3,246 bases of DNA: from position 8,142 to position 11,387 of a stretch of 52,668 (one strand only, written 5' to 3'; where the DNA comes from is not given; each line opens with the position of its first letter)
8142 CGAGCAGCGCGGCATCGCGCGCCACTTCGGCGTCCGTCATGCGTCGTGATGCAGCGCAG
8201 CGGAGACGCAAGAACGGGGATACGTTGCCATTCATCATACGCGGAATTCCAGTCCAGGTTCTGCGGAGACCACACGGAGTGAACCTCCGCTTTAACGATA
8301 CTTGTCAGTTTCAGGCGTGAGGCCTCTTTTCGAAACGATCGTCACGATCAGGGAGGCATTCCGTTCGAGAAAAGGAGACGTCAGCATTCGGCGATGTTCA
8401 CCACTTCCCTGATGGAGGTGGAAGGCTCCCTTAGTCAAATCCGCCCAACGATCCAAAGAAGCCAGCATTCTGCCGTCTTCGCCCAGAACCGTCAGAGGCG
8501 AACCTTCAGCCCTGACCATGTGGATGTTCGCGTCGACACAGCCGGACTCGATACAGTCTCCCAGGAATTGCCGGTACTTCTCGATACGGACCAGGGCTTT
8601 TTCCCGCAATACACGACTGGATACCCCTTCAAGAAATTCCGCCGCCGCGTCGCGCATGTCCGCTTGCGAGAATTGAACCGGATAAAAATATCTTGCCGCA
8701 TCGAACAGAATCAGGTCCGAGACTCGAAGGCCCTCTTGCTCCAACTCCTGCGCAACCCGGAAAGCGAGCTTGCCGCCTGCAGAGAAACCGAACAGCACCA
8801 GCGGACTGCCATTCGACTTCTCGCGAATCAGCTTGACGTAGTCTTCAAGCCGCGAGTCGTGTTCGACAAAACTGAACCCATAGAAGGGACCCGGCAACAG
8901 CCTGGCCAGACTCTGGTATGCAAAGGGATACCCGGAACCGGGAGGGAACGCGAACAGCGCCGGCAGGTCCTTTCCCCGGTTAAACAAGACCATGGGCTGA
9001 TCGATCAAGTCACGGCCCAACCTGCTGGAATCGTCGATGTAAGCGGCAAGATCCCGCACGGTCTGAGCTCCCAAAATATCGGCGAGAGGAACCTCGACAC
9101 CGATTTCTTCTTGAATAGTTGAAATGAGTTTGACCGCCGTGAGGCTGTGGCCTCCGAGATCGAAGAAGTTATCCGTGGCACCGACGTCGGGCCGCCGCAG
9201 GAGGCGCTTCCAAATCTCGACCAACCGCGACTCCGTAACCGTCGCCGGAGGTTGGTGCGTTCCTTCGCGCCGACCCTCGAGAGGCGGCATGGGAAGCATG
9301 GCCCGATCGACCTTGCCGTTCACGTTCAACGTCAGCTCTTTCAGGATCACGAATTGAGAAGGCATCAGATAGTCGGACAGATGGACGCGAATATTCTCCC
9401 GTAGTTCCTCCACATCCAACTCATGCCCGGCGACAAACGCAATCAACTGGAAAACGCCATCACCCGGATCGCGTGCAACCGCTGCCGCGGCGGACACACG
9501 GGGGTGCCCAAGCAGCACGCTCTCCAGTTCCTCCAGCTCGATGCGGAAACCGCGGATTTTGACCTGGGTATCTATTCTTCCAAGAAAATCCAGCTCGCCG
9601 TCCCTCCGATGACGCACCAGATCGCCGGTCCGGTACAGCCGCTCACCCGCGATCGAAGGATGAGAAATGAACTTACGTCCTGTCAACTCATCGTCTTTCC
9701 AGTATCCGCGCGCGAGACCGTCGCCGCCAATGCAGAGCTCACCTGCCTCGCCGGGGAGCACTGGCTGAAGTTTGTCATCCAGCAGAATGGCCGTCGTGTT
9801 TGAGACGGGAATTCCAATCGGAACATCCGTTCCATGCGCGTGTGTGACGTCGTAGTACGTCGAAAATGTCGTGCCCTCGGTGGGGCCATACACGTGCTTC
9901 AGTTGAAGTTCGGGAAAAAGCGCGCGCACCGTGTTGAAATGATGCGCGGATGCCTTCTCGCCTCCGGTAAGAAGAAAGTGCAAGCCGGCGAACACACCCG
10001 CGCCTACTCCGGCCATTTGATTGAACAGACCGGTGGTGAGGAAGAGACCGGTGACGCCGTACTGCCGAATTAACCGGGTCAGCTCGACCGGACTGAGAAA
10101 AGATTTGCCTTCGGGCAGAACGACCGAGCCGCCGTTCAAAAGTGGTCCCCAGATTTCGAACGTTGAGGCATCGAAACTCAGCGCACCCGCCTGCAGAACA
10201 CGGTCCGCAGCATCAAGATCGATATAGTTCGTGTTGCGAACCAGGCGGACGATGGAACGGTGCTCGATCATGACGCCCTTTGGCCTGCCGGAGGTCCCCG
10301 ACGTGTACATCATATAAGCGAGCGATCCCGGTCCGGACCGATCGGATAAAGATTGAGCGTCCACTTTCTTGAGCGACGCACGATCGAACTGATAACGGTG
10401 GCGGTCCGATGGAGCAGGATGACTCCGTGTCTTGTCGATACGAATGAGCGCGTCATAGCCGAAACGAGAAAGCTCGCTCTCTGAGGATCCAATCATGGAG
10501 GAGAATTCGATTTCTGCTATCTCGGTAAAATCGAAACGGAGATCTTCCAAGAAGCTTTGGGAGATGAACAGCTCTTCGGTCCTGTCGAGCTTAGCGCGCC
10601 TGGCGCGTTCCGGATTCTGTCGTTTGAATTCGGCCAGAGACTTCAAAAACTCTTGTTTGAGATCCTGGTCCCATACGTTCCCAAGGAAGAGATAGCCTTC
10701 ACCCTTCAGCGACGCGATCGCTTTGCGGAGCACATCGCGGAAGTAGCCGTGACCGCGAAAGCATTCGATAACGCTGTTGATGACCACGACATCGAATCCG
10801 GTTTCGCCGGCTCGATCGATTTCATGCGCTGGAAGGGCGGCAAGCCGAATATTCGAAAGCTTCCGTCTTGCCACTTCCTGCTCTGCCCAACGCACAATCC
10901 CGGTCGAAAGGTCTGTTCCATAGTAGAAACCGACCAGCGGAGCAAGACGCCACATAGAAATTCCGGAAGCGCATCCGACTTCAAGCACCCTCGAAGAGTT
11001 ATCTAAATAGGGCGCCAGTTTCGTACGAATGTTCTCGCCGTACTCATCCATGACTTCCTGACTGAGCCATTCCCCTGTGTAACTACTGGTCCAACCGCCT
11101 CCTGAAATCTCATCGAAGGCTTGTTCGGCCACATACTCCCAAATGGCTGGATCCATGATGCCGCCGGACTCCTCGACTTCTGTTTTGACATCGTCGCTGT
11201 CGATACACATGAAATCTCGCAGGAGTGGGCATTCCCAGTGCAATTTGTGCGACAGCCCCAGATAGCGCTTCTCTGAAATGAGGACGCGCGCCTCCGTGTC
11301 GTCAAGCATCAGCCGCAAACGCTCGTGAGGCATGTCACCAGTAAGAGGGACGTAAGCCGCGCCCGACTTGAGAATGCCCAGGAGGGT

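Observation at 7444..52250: Self-contained ~44.8-kb hybrid NRPS/PKS operon (9 NRPS + 2 PKS modules) whose domain string I do not recognise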

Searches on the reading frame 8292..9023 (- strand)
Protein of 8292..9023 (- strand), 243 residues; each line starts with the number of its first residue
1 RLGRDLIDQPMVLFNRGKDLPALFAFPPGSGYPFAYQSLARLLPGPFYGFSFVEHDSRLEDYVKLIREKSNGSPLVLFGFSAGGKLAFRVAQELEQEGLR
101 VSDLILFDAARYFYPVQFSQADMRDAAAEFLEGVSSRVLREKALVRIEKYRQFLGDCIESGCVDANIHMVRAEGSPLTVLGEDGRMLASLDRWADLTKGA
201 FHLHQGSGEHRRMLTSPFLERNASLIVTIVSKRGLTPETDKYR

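Call 58: search_protein_families(library=ncbifam, proteins=[window:8292-9023:-], max_evalue=0.00001)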
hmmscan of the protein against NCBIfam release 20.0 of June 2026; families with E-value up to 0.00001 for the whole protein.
window:8292-9023:- (243 aa): 1 family
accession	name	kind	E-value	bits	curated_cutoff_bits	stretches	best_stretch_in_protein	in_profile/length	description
NF040607.1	mycolic_Pks13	equivalog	2.6e-14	51.7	2100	1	18-124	1420-1531/1680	polyketide synthase Pks13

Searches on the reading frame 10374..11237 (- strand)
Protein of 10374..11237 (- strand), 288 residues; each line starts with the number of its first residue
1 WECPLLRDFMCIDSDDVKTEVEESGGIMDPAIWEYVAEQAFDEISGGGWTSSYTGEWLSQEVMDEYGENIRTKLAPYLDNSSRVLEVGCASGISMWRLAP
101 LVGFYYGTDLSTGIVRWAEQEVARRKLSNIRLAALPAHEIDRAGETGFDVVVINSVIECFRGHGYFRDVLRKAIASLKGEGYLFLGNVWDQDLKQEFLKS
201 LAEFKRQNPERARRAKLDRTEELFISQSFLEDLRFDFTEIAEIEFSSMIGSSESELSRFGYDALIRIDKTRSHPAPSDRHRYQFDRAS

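Call 21: search_solved_structures(query=window:10374-11237:-, max_evalue=0.001, show_alignments=0)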
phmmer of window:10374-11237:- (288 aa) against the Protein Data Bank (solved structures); distinct sequences matched with E-value up to 0.001: 1.
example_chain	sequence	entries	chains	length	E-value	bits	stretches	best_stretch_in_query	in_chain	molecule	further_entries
5wmm_A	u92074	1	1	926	3e-15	59.8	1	21-266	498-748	NRPS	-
